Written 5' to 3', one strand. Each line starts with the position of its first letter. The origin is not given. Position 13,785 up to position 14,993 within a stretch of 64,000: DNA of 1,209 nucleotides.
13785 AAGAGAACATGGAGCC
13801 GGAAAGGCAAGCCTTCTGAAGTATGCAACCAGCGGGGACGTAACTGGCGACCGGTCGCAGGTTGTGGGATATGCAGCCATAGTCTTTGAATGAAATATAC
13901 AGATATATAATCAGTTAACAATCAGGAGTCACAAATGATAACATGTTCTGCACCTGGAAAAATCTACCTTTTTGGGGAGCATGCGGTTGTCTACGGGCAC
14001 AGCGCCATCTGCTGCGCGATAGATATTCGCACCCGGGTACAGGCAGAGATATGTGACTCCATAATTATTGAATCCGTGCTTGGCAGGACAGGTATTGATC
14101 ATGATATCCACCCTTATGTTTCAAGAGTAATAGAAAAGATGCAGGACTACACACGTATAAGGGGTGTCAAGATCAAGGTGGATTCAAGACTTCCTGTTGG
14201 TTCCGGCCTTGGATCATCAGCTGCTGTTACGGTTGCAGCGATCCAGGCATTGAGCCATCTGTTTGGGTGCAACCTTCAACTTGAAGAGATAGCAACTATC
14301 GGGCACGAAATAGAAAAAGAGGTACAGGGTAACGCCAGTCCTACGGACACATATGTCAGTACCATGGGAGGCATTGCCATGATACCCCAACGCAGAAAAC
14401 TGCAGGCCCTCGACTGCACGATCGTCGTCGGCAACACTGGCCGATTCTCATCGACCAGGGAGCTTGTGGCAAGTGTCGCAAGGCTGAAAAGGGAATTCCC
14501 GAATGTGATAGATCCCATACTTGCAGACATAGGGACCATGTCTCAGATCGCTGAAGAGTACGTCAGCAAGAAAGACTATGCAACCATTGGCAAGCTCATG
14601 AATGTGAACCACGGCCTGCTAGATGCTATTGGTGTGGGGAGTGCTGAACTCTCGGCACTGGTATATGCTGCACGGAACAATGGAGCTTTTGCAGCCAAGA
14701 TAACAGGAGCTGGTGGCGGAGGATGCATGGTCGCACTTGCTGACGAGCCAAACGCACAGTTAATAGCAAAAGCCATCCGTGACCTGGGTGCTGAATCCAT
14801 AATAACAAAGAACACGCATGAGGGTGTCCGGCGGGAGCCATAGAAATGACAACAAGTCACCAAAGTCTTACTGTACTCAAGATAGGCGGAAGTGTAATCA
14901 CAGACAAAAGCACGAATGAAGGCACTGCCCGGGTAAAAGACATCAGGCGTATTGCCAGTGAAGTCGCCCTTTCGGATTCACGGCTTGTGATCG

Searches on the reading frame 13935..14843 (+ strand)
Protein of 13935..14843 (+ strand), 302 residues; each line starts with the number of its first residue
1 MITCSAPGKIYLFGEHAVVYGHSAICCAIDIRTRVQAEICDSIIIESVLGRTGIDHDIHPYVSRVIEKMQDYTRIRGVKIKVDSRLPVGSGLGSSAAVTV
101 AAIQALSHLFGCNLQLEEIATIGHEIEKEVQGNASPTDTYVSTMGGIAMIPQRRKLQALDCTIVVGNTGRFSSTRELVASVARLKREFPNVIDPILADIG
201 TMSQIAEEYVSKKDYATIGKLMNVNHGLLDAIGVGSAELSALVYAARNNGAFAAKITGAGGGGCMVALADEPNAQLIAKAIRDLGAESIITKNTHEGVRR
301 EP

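Call 34: find_encoding_contigs(protein=window:13935-14843:+, flank=10000, max_places=1)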
Protein window:13935-14843:+ (302 aa): 8 contigs read that carry it; 1 place shown.
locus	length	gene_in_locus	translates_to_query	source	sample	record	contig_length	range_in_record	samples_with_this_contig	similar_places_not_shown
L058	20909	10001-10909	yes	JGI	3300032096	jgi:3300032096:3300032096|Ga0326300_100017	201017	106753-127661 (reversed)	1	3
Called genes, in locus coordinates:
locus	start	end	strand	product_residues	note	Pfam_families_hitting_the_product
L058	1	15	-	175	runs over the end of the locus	PF00011:HSP20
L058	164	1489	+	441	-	PF07690:MFS_1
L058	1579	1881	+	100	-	PF11127:YgaP-like_TM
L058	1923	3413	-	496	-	PF01590:GAF (faint), PF13185:GAF_2 (weak), PF13492:GAF_3 (weak), PF00512:HisKA, PF02518:HATPase_c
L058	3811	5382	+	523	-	PF00389:2-Hacid_dh, PF01842:ACT (faint), PF02826:2-Hacid_dh_C, PF19304:PGDH_inter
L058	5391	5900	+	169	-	-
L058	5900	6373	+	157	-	PF09999:DUF2240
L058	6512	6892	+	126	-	PF17135:Ribosomal_L18, PF00828:Ribosomal_L27A (weak)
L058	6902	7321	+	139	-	PF00572:Ribosomal_L13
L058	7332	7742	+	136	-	PF00380:Ribosomal_S9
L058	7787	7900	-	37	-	-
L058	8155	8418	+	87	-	PF01192:RNA_pol_Rpb6 (weak)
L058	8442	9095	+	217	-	PF00318:Ribosomal_S2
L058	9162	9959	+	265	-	PF01875:Memo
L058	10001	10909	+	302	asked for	PF00288:GHMP_kinases_N, PF08544:GHMP_kinases_C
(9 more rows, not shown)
